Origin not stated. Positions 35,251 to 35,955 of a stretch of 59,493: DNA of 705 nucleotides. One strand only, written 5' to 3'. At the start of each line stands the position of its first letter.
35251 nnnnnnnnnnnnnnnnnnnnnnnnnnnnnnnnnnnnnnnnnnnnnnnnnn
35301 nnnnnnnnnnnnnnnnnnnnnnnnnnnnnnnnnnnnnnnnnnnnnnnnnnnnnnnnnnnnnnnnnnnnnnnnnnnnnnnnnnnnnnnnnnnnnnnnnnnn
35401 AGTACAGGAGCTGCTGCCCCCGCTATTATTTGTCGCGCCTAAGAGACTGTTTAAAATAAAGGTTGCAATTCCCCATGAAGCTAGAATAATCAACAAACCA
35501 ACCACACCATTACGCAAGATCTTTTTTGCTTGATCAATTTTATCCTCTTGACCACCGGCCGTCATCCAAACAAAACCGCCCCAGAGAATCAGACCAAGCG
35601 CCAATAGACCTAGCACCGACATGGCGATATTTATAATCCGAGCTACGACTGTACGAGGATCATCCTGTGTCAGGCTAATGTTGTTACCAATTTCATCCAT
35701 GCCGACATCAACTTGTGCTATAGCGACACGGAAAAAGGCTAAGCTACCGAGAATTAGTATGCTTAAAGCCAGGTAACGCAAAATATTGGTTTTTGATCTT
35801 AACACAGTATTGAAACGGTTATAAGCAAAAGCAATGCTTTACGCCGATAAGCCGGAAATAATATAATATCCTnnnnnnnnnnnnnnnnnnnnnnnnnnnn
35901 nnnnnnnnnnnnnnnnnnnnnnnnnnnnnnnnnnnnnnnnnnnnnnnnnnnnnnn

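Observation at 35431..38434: A paralogous VirB2/TrbC-like two-helix module heads two otherwise unrelated giant proteins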

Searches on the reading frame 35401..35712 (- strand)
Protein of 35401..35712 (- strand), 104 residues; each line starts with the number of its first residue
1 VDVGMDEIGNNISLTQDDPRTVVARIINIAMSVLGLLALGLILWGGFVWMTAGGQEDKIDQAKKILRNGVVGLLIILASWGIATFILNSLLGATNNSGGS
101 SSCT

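Call 37: search_solved_structures(query=A1, max_evalue=10, show_alignments=3)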
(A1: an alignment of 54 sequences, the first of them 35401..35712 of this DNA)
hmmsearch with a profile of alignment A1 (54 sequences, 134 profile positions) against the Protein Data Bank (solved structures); distinct sequences matched with E-value up to 10: 0.

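Call 40: predict_structure(alignment_id=A1)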
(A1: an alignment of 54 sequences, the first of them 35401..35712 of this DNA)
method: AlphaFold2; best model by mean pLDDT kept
length: 104 residues; sequences in the alignment: 54
mean_pLDDT: 78.7   pTM: 0.54
mean pLDDT of the five models: 78.7, 76.7, 76.2, 71.5, 68.3
residues with pLDDT >= 90: 35; 70-90: 41; 50-70: 23; < 50: 5
segments of 3 or more residues with pLDDT < 50: none
pLDDT, mean of each block of 10 residues (from residue 1): 50 60 85 91 91 87 92 92 86 64 50
secondary structure, 60 per line:
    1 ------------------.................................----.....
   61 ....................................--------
elements in order: H19-51 H56-96

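Call 42: fold_search(model_id=the predicted structure, library=pdb)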
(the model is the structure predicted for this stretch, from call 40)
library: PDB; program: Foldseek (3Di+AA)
matches with E <= 10: 123; with E <= 0.001: 0
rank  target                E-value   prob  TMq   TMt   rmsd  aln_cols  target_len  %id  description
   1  9vub_A                7.7e-01  0.89  0.65  0.20   7.4        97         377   10  channel C complex with 3 (released 2026-03-11)
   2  3epv_C                1.0e+00  0.87  0.53  0.52   5.6        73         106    7  X-ray Structure of the Metal-sensor CnrX in both the Apo- and Copper-bound Forms (released 2008-11-25)
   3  6cnn_A                1.4e+00  0.80  0.65  0.20   7.4        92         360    6  Cryo-EM structure of the human SK4/calmodulin channel complex in the Ca2+ bound state I (released 2018-05-02)
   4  9vub_C                1.5e+00  0.75  0.65  0.20   8.3        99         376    7  channel C complex with 3 (released 2026-03-11)
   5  8y01_R                1.5e+00  0.54  0.48  0.19   3.3        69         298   25  Cryo-EM structure of Medium-wave-sensitive opsin 1 (released 2025-02-12)
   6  4jq5_E                1.6e+00  0.75  0.61  0.72   2.7        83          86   14  Crystal structure of the human Nup49CCS2+3* coiled-coil segment (released 2014-09-24)
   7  3hah_A                1.6e+00  0.15  0.28  0.13   7.2        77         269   13  Crystal structure of human PACSIN1 F-BAR domain (C2 lattice) (released 2009-06-16)
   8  5m4y_A                2.1e+00  0.30  0.51  0.34   5.1        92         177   13  Crystal structure of the Sec3/Sso2 complex at 2.20 angstrom resolution (released 2017-02-08)
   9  3zg1_A                2.3e+00  0.54  0.51  0.49   9.0        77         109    9  NI-BOUND FORM OF M123A MUTANT OF CUPRIAVIDUS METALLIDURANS CH34 CNRXS (released 2013-10-23)
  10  2jow_MODEL_1_A        2.4e+00  0.23  0.41  0.49   5.8        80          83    5  Differences in the electrostatic surfaces of the type III secretion needle proteins (released 2007-07-24)
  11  6s7t_H                2.4e+00  0.13  0.27  0.25   4.9        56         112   21  Cryo-EM structure of human oligosaccharyltransferase complex OST-B (released 2019-12-18)
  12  1l6t_MODEL_1_A        2.6e+00  0.08  0.23  0.28   6.7        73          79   20  STRUCTURE OF ALA24/ASP61 TO ASP24/ASN61 SUBSTITUTED SUBUNIT C OF ESCHERICHIA COLI ATP SYNTHASE (released 2002-07-24)
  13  2y3h_B                2.8e+00  0.63  0.54  0.51   4.8        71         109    7  E63Q mutant of Cupriavidus metallidurans CH34 CnrXs (released 2011-03-30)
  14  4h63_V                2.8e+00  0.33  0.56  0.51   3.7        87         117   15  Structure of the Schizosaccharomyces pombe Mediator head module (released 2012-10-31)
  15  5u0p_V                2.8e+00  0.33  0.57  0.52   3.7        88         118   15  Cryo-EM structure of the transcriptional Mediator (released 2017-03-08)
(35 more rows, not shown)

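Call 43: search_protein_families(library=pfam, alignment_id=A1, max_evalue=1)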
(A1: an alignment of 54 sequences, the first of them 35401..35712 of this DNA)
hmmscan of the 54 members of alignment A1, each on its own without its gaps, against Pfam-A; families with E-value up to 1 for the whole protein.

A. member 1, window:35401-35712:- (104 aa): 2 families
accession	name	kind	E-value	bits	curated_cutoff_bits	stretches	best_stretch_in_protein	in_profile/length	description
PF18895.5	T4SS_pilin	-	1.5e-12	47.8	26.6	1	17-86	3-71/71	Type IV secretion system pilin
PF04290.18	DctQ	-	0.056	13.8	28.3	1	23-91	61-127/132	Tripartite ATP-independent periplasmic transporters, DctQ component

B. families by the number of members that match (of 54 scanned): 73 families (the first 25 are shown)
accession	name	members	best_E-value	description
PF18895.5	T4SS_pilin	54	3.4e-14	Type IV secretion system pilin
PF04956.18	TrbC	35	7.9e-07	TrbC/VIRB2 pilin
PF05987.18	DUF898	18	0.00011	Bacterial protein of unknown function (DUF898)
PF13786.12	DUF4179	9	0.049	Domain of unknown function (DUF4179)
PF12420.13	DUF3671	6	0.007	Fam-L, Fam-M like protein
PF15756.10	DUF4690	6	0.064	Small Novel Rich in Cartilage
PF04290.18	DctQ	5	0.02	Tripartite ATP-independent periplasmic transporters, DctQ component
PF07885.22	Ion_trans_2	5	0.079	Ion channel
PF05545.16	FixQ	4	0.018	Cbb3-type cytochrome oxidase component FixQ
PF10320.15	7TM_GPCR_Srsx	3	0.0019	Serpentine type 7TM GPCR chemoreceptor Srsx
PF04893.22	Yip1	3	0.0029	Yip1 domain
PF07332.16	Phage_holin_3_6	3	0.024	Putative Actinobacterial Holin-X, holin superfamily III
PF20990.2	DUF2207_C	3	0.11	Predicted membrane protein (DUF2207) C-terminal domain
PF09534.15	Trp_oprn_chp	3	0.12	Tryptophan-associated transmembrane protein (Trp_oprn_chp)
PF14015.11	DUF4231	3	0.33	Protein of unknown function (DUF4231)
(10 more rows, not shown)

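Call 45: search_protein_representatives(alignment_id=A1)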
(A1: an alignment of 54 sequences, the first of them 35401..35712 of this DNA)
Query: 54 sequences, 134 profile positions. Proteins with E-value up to 0.001 (for the whole library): 69915; up to 1e-10: 23472; up to 1e-30: 769. The best 150 are listed.
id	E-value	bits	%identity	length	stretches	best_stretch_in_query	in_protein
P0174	4.9e-69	246.6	-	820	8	59-123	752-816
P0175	9.8e-66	235.9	-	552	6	36-123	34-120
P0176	6.4e-61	220.3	-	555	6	3-119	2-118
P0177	2.0e-60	218.8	-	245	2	6-132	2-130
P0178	8.1e-59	213.5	-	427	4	55-124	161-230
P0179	3.1e-54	198.7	-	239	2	20-132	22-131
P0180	9.5e-52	190.7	-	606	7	59-119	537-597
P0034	3.6e-51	188.8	-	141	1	1-132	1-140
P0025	9.8e-51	187.4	-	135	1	1-131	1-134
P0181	2.0e-50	186.4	-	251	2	11-131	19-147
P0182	3.7e-50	185.5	-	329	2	45-132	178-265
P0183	5.3e-50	185.0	-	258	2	17-132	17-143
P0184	1.3e-49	183.7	-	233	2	3-127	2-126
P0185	5.0e-49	181.8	-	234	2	41-126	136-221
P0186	2.5e-48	179.6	-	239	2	42-129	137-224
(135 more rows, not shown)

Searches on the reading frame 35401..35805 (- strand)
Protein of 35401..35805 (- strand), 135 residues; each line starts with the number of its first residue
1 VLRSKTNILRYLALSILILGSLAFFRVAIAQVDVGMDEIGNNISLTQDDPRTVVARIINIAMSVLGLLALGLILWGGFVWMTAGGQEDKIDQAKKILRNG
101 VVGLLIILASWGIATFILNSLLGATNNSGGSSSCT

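Call 14: find_homologous_proteins(query=window:35401-35805:-, max_evalue=0.001)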
Query window:35401-35805:- (135 aa): 53 proteins with E <= 0.001 among 628 candidates.
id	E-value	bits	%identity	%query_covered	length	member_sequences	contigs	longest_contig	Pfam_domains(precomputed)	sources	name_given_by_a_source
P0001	2.1e-29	120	59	75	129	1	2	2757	PF18895.6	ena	-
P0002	2.9e-29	120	59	70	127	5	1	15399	PF18895.6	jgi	jgi:hypothetical protein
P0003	5.9e-28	115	55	67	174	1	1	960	PF18895.6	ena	-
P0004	1.2e-27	114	55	80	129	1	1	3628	PF18895.6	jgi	jgi:hypothetical protein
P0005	5.1e-27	112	51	88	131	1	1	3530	PF18895.6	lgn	-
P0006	9.2e-27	112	49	87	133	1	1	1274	PF18895.6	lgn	-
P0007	9.4e-27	112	50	87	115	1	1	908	PF18895.6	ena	-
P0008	1.3e-26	111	58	73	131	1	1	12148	PF18895.6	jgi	jgi:hypothetical protein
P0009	3.4e-26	110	57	76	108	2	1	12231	PF18895.6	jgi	jgi:hypothetical protein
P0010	5.7e-26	109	50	88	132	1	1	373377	PF18895.6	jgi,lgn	jgi:cytochrome b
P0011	7.3e-26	109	59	69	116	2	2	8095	PF18895.6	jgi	-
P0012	1.8e-25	107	56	70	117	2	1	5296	PF18895.6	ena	-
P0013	2.2e-25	107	49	90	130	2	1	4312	PF18895.6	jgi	jgi:hypothetical protein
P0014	4.2e-25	106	48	83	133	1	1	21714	PF18895.6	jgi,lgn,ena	-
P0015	6.4e-25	106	47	87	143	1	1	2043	PF18895.6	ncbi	-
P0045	6.1e-21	93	52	72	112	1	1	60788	PF18895.6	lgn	-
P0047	1.7e-19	88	53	61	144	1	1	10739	PF18895.6,PF04956.19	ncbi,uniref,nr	ncbi:hypothetical protein A2Y83_01820 [Candidatus Falkowbacteria bacterium RBG_13_39_14]|uniref:DUF4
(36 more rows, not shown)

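Call 66: find_encoding_contigs(protein=P0010, flank=10000, max_places=1)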
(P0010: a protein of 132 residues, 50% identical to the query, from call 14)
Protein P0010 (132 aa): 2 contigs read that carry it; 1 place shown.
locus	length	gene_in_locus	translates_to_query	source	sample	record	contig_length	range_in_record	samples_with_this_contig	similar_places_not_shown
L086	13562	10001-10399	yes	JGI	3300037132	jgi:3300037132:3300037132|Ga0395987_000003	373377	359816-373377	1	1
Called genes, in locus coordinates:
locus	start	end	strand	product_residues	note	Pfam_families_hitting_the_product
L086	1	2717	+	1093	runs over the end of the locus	PF02463:SMC_N, PF13175:AAA_15, PF13304:AAA_21 (weak), PF13476:AAA_23, PF13304:AAA_21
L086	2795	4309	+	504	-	PF05362:Lon_C, PF13541:ChlI, PF00158:Sigma54_activat (faint), PF01078:Mg_chelatase, PF07728:AAA_5 (weak), PF00493:MCM (weak), PF13335:Mg_chelatase_C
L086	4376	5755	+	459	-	PF01547:SBP_bac_1, PF13416:SBP_bac_8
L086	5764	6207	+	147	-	PF18895:T4SS_pilin (weak)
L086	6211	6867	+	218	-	PF12844:HTH_19 (weak), PF13413:HTH_25, PF09136:Glucodextran_B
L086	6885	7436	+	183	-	PF01209:Ubie_methyltran, PF13847:Methyltransf_31, PF08241:Methyltransf_11, PF08242:Methyltransf_12 (weak), PF13649:Methyltransf_25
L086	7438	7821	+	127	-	-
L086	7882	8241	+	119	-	PF08378:NERD (weak), PF02021:UPF0102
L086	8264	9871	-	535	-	-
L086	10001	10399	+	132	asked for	PF18895:T4SS_pilin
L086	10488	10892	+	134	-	PF18895:T4SS_pilin (weak)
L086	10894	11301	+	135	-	PF18895:T4SS_pilin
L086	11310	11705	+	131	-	PF18895:T4SS_pilin (weak), PF05545:FixQ (weak)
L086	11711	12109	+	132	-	PF18895:T4SS_pilin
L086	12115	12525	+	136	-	PF18895:T4SS_pilin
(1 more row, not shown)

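Call 67: find_encoding_contigs(protein=P0045, flank=10000, max_places=1)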
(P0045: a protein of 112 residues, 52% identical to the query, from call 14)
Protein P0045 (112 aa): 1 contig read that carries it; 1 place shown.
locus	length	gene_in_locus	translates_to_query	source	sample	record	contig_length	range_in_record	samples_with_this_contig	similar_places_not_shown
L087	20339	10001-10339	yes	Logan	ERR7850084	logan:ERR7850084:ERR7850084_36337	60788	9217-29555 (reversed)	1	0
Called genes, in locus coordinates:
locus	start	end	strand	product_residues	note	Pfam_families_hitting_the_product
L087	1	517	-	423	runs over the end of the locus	PF05697:Trigger_N, PF05698:Trigger_C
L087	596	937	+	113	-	-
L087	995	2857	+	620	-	PF01368:DHH, PF02272:DHHA1, PF17768:RecJ_OB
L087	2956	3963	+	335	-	PF06723:MreB_Mbl, PF00022:Actin (faint), PF00012:HSP70, PF14450:FtsA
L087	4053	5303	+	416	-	-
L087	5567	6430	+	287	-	PF00483:NTP_transferase, PF12804:NTP_transf_3 (faint)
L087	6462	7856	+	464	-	PF01547:SBP_bac_1, PF13416:SBP_bac_8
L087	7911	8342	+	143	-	PF18895:T4SS_pilin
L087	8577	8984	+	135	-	PF18895:T4SS_pilin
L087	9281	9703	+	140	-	PF18895:T4SS_pilin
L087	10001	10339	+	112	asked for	PF18895:T4SS_pilin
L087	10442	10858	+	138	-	PF18895:T4SS_pilin (weak)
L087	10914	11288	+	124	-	PF18895:T4SS_pilin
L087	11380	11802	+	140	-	PF18895:T4SS_pilin (weak)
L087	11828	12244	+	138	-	PF18895:T4SS_pilin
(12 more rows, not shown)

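Call 79: find_encoding_contigs(protein=P0047, flank=10000, max_places=1)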
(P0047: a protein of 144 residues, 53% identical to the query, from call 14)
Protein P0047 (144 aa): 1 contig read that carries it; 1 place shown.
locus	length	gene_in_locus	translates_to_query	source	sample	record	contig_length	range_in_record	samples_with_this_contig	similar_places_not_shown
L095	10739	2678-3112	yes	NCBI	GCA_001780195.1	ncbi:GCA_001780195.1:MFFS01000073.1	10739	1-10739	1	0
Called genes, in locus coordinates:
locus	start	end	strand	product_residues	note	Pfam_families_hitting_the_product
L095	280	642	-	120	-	-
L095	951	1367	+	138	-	PF18895:T4SS_pilin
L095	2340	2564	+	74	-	PF18895:T4SS_pilin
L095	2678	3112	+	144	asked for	PF04956:TrbC (weak), PF18895:T4SS_pilin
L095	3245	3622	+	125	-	PF05635:23S_rRNA_IVP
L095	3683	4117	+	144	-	PF04956:TrbC (faint), PF18895:T4SS_pilin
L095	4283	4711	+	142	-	PF18895:T4SS_pilin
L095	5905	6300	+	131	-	PF18895:T4SS_pilin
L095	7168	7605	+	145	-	PF18895:T4SS_pilin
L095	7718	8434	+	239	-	PF18895:T4SS_pilin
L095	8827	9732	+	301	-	PF02616:SMC_ScpA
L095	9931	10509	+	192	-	PF04079:SMC_ScpB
